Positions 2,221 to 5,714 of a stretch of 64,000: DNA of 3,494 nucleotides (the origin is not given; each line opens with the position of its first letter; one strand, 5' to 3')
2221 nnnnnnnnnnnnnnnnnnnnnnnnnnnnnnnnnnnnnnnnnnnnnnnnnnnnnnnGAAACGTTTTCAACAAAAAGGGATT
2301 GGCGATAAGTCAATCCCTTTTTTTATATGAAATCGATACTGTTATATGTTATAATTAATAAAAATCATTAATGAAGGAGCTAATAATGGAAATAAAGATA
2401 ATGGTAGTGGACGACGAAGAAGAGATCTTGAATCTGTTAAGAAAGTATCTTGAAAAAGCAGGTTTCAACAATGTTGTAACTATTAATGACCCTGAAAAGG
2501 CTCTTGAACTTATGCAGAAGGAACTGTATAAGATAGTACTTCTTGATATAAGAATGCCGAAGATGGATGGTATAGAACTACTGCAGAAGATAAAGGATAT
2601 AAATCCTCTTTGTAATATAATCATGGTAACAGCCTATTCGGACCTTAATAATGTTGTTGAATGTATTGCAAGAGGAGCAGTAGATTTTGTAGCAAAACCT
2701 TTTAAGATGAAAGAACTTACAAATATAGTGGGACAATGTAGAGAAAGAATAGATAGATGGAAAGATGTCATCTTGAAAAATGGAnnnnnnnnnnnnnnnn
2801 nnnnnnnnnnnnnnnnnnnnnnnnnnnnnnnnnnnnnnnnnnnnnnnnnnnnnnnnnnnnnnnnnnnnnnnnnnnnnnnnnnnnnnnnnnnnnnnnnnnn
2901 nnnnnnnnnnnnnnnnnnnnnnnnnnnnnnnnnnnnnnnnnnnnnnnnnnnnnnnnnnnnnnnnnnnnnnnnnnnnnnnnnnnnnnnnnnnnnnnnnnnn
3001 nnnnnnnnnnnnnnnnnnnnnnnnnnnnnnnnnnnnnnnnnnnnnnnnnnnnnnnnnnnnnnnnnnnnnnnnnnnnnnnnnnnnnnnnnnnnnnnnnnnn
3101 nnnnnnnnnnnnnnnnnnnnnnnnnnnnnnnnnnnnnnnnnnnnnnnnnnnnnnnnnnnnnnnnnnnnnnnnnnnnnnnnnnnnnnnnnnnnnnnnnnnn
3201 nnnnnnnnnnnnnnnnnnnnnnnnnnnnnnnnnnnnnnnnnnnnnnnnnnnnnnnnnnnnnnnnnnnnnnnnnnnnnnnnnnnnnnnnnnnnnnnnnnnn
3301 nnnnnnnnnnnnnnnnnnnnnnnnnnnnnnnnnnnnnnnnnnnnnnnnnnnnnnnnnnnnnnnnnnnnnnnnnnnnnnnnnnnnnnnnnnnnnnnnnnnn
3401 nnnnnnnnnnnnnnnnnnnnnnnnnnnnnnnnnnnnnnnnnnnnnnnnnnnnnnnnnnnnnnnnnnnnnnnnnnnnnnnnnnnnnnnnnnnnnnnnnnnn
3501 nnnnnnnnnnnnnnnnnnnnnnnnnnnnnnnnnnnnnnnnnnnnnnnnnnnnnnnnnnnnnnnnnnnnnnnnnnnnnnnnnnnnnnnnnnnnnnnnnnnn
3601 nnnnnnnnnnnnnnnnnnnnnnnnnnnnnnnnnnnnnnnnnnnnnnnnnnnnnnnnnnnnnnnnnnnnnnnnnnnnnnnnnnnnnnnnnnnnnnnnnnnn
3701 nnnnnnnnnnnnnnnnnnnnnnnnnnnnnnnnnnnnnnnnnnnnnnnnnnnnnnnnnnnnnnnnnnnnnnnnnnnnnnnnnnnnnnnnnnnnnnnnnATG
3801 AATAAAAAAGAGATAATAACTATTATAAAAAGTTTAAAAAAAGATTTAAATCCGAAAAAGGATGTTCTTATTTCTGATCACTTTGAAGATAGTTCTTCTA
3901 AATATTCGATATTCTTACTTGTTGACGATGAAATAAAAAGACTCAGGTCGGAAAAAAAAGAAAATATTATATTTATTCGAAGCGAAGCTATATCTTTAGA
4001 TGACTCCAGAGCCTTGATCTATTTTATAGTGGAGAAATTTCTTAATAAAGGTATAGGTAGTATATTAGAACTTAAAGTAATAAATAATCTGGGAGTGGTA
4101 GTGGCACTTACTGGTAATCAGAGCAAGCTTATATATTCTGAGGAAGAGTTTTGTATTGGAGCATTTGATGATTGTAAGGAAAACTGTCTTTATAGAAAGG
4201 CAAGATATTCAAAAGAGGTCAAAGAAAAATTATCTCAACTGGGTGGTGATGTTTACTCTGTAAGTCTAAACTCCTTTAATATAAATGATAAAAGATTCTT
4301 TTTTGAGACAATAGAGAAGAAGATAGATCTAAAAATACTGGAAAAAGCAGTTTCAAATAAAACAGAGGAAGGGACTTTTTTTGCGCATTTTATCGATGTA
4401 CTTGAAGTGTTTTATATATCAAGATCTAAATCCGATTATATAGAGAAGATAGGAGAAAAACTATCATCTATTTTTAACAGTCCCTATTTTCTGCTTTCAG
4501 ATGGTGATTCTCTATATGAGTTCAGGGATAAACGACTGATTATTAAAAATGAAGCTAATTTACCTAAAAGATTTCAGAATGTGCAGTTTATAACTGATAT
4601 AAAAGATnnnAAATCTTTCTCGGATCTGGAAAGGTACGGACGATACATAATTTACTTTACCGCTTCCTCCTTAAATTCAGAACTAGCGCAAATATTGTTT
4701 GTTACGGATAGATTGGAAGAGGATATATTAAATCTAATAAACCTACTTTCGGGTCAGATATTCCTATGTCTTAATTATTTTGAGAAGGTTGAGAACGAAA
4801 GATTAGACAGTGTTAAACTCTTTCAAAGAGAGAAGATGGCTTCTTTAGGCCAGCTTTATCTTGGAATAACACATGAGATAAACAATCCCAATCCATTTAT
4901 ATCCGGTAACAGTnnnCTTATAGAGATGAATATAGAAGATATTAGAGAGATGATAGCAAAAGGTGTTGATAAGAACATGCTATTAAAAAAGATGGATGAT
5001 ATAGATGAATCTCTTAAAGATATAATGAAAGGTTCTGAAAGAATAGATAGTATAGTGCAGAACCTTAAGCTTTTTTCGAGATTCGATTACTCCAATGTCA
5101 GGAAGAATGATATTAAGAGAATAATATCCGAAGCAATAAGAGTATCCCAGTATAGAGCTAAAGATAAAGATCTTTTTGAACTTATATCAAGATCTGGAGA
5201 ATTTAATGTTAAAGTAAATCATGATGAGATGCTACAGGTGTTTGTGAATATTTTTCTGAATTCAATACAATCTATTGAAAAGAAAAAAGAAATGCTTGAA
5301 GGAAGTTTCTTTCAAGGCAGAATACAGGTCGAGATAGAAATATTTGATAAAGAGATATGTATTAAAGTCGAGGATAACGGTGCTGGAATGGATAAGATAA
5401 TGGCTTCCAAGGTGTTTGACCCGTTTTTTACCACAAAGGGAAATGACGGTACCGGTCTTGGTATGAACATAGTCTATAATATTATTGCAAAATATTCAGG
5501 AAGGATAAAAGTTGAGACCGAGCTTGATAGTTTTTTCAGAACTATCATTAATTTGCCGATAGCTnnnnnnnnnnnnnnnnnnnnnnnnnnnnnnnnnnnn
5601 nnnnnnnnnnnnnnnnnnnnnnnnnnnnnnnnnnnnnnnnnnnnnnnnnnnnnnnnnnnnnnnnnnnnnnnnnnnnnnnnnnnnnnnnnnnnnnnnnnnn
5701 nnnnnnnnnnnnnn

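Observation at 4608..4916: Histidine kinase assembled from three same-frame segments across two TAA codons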

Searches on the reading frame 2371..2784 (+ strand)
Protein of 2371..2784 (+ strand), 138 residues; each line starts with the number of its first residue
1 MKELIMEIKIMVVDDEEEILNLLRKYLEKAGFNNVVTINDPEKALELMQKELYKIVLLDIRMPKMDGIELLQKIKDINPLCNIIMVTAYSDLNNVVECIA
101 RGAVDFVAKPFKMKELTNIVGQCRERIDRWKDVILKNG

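Call 7: search_protein_families(library=pfam, proteins=[window:2371-2784:+], max_evalue=0.1)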
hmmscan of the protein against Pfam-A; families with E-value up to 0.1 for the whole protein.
window:2371-2784:+ (138 aa): 5 families
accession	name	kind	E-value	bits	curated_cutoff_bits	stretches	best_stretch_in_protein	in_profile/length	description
PF00072.30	Response_reg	-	6.4e-33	113.7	30.2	1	10-120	1-110/111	Response regulator receiver domain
PF23198.2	PDE8A_N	-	1.6e-06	28.5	29.6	1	10-88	13-91/147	PDE8A-like, N-terminal domain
PF20161.5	VpsR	-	0.014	15.6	23.7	1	24-121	24-121/121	VpsR domain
PF01558.24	POR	-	0.04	14.5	27.4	1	7-96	57-141/173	Pyruvate ferredoxin/flavodoxin oxidoreductase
PF12010.13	DUF3502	-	0.097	13.6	24.4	0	12-36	34-57/69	Domain of unknown function (DUF3502)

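Call 8: search_protein_families(library=ncbifam, proteins=[window:2371-2784:+], max_evalue=0.1)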
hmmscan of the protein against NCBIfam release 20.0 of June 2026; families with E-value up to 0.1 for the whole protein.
window:2371-2784:+ (138 aa): 108 families (the best 25 are shown)
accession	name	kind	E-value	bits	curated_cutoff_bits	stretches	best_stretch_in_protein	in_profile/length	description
NF053512.1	nitric_RR_NosR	exception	3e-28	99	400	1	10-126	1-117/422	response regulator c-di-GMP phosphodiesterase, NosR family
NF008469.0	PRK11361.1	equivalog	2.2e-26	92.6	714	1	9-122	6-118/461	acetoacetate metabolism transcriptional regulator AtoC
NF051850.1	RespRegRprY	equivalog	7.3e-25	87.7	370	1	7-126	4-122/234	response regulator transcription factor RprY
TIGR01818.1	ntrC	equivalog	1.4e-24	86.8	558.6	1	10-124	1-114/463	nitrogen regulation protein NR(I)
NF008176.1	PRK10923.1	equivalog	1.4e-22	80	620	1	9-121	5-116/469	nitrogen regulation protein NR(I)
NF040689.1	MtrAB_MtrA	equivalog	1.7e-22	79.8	300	1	10-120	1-109/219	MtrAB system response regulator MtrA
NF045944.1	ResRegRpaBCyano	equivalog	2.1e-22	79.6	330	1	11-128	1-116/229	response regulator transcription factor RpaB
NF047793.1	ResRegPgtA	equivalog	2.5e-22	79.3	650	1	7-122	5-119/414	two-component system response regulator PgtA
NF006900.1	PRK09390.1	equivalog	3.2e-22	79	255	1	7-125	4-121/203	response regulator FixJ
TIGR02154.1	PhoB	equivalog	1.1e-21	77.2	296.2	1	6-123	1-119/226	phosphate regulon transcriptional regulator PhoB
NF051870.1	NAssimRespRegNtrX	equivalog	1.2e-21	77.2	600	1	9-125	3-120/452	nitrogen assimilation response regulator NtrX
NF007689.0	PRK10365.1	equivalog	1.2e-21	77.1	760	1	7-120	5-117/441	sigma-54-dependent response regulator transcription factor ZraR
NF053854.1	RespRegPhoBBctds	equivalog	2.2e-21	76.2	270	1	10-121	1-112/225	two-component system response regulator PhoB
NF007005.1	PRK09468.1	equivalog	2.7e-21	76.1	331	1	8-118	4-113/237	osmolarity response regulator transcription factor OmpR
NF001965.0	PRK00742.1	subfamily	3.4e-21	75.9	293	1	6-116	2-116/357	chemotaxis-specific protein-glutamate methyltransferase CheB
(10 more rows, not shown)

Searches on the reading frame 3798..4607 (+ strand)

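Call 7: search_protein_families(library=pfam, proteins=[window:3798-4607:+], max_evalue=0.1)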
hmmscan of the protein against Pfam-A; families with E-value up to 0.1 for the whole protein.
window:3798-4607:+ (270 aa): 3 families
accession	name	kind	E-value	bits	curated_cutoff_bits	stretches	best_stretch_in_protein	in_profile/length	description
PF20202.4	DUF6564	-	0.005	17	25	1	6-63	42-97/230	Domain of unknown function (DUF6564)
PF19807.5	DUF6290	-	0.018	15.6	27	1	165-201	32-68/72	Family of unknown function (DUF6290)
PF15821.10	DUF4709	-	0.068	14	27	0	4-62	37-96/110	Domain of unknown function (DUF4709)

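Call 8: search_protein_families(library=ncbifam, proteins=[window:3798-4607:+], max_evalue=0.1)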
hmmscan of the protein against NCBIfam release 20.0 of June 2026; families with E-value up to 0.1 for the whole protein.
window:3798-4607:+ (270 aa): 0 families

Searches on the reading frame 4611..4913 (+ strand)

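Call 7: search_protein_families(library=pfam, proteins=[window:4611-4913:+], max_evalue=0.1)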
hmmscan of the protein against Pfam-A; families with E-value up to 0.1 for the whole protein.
window:4611-4913:+ (101 aa): 0 families

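Call 8: search_protein_families(library=ncbifam, proteins=[window:4611-4913:+], max_evalue=0.1)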
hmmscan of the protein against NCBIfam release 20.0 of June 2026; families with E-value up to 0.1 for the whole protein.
window:4611-4913:+ (101 aa): 8 families
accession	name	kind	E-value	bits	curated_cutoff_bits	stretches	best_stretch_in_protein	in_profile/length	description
NF038348.1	T2SS_HK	subfamily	3.5e-07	29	450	1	67-100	315-348/574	histidine kinase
NF008468.0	PRK11360.1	equivalog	0.00017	20.1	646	1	67-99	384-416/616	two-component system sensor histidine kinase AtoS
NF007688.0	PRK10364.1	equivalog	0.00025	19.9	479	1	51-99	211-260/460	two-component system sensor histidine kinase ZraS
NF047497.1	HK_LIC_12097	equivalog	0.0028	16.5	500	1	49-95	120-166/367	LIC_12097 family sensor histidine kinase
NF052574.1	HisKinEspCMyxo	equivalog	0.0081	14.3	1200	1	67-96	405-434/785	serine histidine kinase EspC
NF010076.0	PRK13557.1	subfamily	0.0096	14.4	631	1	68-99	152-183/540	histidine kinase famiy protein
NF052573.1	HisKinEspAMyxo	equivalog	0.013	13.5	1400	1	60-96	366-401/755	serine histidine kinase EspA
NF046026.1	HisKinCckACaul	equivalog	0.028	12.5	1000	1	62-92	285-315/678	cell cycle histidine kinase CckA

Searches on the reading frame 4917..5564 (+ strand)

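Call 7: search_protein_families(library=pfam, proteins=[window:4917-5564:+], max_evalue=0.1)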
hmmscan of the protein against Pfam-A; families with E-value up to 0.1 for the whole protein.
window:4917-5564:+ (216 aa): 4 families
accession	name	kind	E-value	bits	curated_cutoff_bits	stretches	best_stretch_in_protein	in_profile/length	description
PF02518.31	HATPase_c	-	2.9e-16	60.3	26.4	1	103-214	4-108/111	Histidine kinase-, DNA gyrase B-, and HSP90-like ATPase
PF14501.12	HATPase_c_5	-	1.5e-05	25.2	22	1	104-210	5-99/102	GHKL domain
PF03979.19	Sigma70_r1_1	-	0.027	14.9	22.5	1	5-51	3-47/81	Sigma-70 factor, region 1.1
PF00512.31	HisKA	-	0.033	14.7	26.9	1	25-57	32-64/66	His Kinase A (phospho-acceptor) domain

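Call 8: search_protein_families(library=ncbifam, proteins=[window:4917-5564:+], max_evalue=0.1)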
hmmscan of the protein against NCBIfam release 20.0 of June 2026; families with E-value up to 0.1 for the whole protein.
window:4917-5564:+ (216 aa): 78 families (the best 25 are shown)
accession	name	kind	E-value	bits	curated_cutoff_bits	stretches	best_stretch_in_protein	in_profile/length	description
NF008468.0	PRK11360.1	equivalog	4e-32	111.4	646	1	28-213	429-606/616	two-component system sensor histidine kinase AtoS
NF052574.1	HisKinEspCMyxo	equivalog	1.1e-24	86.6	1200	1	23-202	452-624/785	serine histidine kinase EspC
NF007688.0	PRK10364.1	equivalog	1.3e-24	86.8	479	1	35-215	280-451/460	two-component system sensor histidine kinase ZraS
NF052573.1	HisKinEspAMyxo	equivalog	8.4e-24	83.6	1400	1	24-202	423-598/755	serine histidine kinase EspA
NF047466.1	hybrid_RR_LvrB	exception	3.8e-22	79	500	1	4-215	168-376/377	hybrid histidine kinase/response regulator LvrB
NF047497.1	HK_LIC_12097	equivalog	2.2e-21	76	500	1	19-214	177-365/367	LIC_12097 family sensor histidine kinase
NF010411.0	PRK13837.1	equivalog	2.9e-20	71.9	647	1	28-214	484-674/828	two-component system VirA-like sensor kinase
NF046044.1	PnpS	equivalog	6.4e-20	71.5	400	1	30-211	207-387/390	two-component system histidine kinase PnpS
NF053867.1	SprKinKinDBac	equivalog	3.3e-19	68.7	775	1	38-215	329-497/500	sporulation kinase KinD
NF038348.1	T2SS_HK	subfamily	3.3e-19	68.7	450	1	28-214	396-572/574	histidine kinase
NF047496.1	HK_LIC11548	equivalog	1.4e-18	67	750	1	29-202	401-576/589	LIC_11548 family sensor histidine kinase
NF010076.0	PRK13557.1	subfamily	1.5e-15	56.6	631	1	11-205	186-384/540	histidine kinase famiy protein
NF041735.1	hist_kin_RppB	equivalog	2.5e-15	56.2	400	1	25-205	248-429/438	two-component system sensor histidine kinase RppB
NF041777.1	sens_FixL_Rhizob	equivalog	5.3e-15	55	850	1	26-205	299-471/485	sensor protein FixL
NF007007.0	PRK09470.1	equivalog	5.6e-15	55.2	486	1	28-215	275-459/463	envelope stress sensor histidine kinase CpxA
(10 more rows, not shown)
